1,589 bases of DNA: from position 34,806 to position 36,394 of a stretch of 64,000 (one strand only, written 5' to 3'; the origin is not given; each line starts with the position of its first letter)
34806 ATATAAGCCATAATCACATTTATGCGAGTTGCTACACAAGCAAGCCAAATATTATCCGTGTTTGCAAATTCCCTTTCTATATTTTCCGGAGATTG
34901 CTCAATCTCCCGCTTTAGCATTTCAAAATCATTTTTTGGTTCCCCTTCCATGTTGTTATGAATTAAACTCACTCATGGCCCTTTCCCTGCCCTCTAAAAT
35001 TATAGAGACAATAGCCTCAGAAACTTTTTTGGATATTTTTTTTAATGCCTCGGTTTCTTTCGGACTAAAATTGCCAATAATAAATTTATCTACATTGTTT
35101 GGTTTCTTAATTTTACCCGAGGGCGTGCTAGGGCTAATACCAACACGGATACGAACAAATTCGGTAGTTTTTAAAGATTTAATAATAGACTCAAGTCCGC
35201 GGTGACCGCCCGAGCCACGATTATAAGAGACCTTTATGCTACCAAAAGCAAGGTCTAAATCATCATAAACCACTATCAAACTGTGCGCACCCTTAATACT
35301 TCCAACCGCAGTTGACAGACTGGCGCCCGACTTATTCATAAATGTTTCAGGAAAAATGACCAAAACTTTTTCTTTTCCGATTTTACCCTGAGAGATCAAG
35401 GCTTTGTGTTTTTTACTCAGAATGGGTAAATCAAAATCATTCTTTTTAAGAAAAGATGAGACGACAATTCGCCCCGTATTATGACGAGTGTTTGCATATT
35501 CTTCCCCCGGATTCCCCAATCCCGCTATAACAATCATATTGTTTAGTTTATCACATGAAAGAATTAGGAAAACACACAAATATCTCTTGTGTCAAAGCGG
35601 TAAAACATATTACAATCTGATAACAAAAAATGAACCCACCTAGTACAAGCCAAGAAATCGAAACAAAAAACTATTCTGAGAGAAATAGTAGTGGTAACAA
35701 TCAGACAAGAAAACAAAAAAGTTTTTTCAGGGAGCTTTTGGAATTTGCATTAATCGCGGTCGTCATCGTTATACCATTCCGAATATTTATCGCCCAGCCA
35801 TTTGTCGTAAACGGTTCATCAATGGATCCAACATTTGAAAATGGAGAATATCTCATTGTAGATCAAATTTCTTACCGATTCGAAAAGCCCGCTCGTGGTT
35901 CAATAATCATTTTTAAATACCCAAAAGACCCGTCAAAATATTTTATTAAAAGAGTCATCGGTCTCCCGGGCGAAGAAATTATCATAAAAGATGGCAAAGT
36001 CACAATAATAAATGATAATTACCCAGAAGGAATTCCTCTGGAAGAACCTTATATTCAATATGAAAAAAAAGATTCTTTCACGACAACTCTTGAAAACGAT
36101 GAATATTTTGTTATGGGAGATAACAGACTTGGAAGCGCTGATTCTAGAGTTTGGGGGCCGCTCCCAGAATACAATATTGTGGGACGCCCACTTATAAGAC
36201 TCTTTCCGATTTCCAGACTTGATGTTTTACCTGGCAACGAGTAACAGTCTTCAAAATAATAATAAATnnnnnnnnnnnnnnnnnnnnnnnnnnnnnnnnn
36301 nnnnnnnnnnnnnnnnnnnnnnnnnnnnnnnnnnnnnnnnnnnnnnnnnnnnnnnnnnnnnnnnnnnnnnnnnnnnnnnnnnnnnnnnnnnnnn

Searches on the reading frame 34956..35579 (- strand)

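Call 72: search_protein_families(library=pfam, proteins=[window:34956-35579:-], max_evalue=0.0001)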
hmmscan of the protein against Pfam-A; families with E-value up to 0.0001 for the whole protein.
window:34956-35579:- (207 aa): 1 family
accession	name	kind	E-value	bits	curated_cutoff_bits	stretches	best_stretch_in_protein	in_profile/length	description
PF01195.25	Pept_tRNA_hydro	-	2.2e-50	171.5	27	1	17-206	1-183/183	Peptidyl-tRNA hydrolase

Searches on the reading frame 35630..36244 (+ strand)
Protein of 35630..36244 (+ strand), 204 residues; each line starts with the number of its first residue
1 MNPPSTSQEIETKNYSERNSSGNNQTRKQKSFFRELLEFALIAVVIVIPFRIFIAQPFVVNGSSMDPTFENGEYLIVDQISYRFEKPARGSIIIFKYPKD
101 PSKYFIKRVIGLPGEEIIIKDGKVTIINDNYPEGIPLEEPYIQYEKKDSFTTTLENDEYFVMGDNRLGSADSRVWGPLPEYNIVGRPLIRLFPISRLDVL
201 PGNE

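Call 72: search_protein_families(library=pfam, proteins=[window:35630-36244:+], max_evalue=0.0001)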
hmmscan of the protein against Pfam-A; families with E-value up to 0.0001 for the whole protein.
window:35630-36244:+ (204 aa): 1 family
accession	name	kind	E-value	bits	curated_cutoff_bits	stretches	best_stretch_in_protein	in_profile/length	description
PF10502.14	Peptidase_S26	-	1.2e-46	159.1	22.9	1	34-190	2-166/168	Signal peptidase, peptidase S26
